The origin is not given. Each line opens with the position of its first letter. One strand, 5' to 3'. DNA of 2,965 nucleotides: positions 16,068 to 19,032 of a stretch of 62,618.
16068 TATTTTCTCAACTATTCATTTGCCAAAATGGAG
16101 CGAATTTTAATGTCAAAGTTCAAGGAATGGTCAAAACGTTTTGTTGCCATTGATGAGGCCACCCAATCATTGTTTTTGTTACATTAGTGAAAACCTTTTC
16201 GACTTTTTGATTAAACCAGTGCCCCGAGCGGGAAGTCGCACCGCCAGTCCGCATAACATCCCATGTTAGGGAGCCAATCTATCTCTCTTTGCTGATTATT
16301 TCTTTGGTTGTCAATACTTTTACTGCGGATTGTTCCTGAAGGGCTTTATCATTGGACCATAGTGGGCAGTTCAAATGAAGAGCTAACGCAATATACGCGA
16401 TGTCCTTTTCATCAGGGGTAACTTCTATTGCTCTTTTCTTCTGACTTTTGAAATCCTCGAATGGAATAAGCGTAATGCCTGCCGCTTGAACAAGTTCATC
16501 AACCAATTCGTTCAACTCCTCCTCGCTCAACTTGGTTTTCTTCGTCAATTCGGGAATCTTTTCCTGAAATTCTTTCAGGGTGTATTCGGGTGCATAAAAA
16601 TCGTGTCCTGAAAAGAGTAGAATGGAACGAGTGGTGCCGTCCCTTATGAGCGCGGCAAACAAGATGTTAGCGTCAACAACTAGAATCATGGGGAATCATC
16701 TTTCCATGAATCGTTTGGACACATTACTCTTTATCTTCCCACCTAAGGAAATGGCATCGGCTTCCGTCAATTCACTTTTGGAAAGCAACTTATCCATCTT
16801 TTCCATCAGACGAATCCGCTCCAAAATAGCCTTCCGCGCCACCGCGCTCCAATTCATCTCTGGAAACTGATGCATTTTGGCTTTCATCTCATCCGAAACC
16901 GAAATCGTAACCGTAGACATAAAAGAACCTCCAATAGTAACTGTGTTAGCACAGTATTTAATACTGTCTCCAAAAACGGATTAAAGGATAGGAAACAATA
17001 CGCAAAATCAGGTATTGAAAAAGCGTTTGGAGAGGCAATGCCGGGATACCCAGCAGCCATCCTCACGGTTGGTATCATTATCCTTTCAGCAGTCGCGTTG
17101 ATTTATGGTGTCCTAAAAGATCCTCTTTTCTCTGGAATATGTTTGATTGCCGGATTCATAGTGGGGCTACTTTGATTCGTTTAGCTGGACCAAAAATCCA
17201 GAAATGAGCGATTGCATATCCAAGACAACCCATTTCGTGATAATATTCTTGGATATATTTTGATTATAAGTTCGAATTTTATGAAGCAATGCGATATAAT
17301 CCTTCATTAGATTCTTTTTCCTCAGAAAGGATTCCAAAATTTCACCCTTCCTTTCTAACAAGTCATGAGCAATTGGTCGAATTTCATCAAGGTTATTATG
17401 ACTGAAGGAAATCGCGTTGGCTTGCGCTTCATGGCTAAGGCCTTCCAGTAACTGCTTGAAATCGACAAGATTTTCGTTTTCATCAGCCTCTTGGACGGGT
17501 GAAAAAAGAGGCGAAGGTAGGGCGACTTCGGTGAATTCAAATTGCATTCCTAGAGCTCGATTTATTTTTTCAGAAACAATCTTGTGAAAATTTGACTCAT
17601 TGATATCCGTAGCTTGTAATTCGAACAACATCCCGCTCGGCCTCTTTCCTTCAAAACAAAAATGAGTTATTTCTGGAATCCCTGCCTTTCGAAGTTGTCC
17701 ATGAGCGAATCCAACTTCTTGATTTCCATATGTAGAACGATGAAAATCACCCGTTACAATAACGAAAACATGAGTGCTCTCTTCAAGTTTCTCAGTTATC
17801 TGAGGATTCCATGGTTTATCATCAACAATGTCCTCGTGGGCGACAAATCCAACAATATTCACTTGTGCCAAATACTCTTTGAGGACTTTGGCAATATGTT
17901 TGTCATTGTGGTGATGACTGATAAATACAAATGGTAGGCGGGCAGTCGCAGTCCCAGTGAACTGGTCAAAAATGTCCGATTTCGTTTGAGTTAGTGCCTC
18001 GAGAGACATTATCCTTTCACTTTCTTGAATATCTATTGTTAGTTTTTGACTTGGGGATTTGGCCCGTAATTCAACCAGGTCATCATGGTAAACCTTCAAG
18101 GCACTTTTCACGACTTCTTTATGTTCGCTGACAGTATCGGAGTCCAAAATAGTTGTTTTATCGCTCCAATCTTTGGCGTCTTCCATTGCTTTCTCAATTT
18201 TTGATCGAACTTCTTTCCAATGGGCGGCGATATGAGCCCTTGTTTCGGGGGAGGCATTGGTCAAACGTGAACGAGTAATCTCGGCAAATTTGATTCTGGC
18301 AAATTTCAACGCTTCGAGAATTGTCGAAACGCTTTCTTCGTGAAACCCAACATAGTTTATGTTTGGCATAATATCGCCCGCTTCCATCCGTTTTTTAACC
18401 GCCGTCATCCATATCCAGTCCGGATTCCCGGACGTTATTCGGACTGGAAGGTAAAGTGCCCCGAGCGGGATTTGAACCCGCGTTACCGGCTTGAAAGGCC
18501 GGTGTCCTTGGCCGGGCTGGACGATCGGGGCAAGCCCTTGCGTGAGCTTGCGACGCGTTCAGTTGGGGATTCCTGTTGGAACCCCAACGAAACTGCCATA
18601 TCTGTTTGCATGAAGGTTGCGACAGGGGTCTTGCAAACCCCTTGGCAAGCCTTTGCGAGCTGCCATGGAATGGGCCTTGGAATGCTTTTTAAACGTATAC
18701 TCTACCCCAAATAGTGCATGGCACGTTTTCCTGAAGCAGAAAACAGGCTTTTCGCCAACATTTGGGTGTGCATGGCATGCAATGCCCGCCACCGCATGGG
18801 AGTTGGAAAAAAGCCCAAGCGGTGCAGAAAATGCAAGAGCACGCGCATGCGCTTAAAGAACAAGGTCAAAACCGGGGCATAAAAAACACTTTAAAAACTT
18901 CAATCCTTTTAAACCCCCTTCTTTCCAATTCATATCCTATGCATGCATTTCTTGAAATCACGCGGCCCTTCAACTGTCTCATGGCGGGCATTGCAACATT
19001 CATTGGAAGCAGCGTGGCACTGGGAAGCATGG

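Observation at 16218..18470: A 2.2-kb cassette bracketed by a 16-bp direct repeat of the tRNA-Glu 3' end: an integrase-less integrated element carrying TIR, VapBC and a small TM ORF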

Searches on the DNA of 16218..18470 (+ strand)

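Call 55: search_dna_similar(query=window:16218-18470:+, collection=plasmids, mode=distant, max_rows=8)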
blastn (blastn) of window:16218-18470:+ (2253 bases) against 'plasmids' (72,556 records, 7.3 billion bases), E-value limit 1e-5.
No match.

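Call 56: search_dna_similar(query=window:16218-18470:+, collection=phages, mode=distant, max_rows=8)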
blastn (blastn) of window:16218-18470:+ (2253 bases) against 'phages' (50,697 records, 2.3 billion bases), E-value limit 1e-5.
No match.

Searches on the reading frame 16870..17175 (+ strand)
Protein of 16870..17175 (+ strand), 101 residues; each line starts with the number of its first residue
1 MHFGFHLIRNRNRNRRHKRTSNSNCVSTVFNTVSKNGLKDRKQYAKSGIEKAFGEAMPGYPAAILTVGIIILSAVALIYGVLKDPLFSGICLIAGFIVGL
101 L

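Call 6: search_protein_families(library=pfam, proteins=[window:16870-17175:+], max_evalue=0.01)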
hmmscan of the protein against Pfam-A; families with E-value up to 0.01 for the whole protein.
window:16870-17175:+ (101 aa): 1 family
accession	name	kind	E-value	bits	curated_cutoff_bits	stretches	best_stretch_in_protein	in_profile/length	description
PF24352.1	DUF7512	-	0.0026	17.8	27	1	55-83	5-35/46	Family of unknown function (DUF7512)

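Call 7: search_protein_families(library=padloc, proteins=[window:16870-17175:+], max_evalue=0.01)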
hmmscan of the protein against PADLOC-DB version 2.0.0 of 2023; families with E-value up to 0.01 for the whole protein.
window:16870-17175:+ (101 aa): 0 families

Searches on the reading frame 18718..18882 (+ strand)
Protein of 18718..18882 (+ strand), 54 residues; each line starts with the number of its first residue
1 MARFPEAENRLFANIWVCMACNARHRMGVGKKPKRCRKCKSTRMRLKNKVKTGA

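Call 8: find_encoding_contigs(protein=window:18718-18882:+, flank=10000, max_places=10)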
Protein window:18718-18882:+ (54 aa): no gene with exactly this product is on record in the collection.
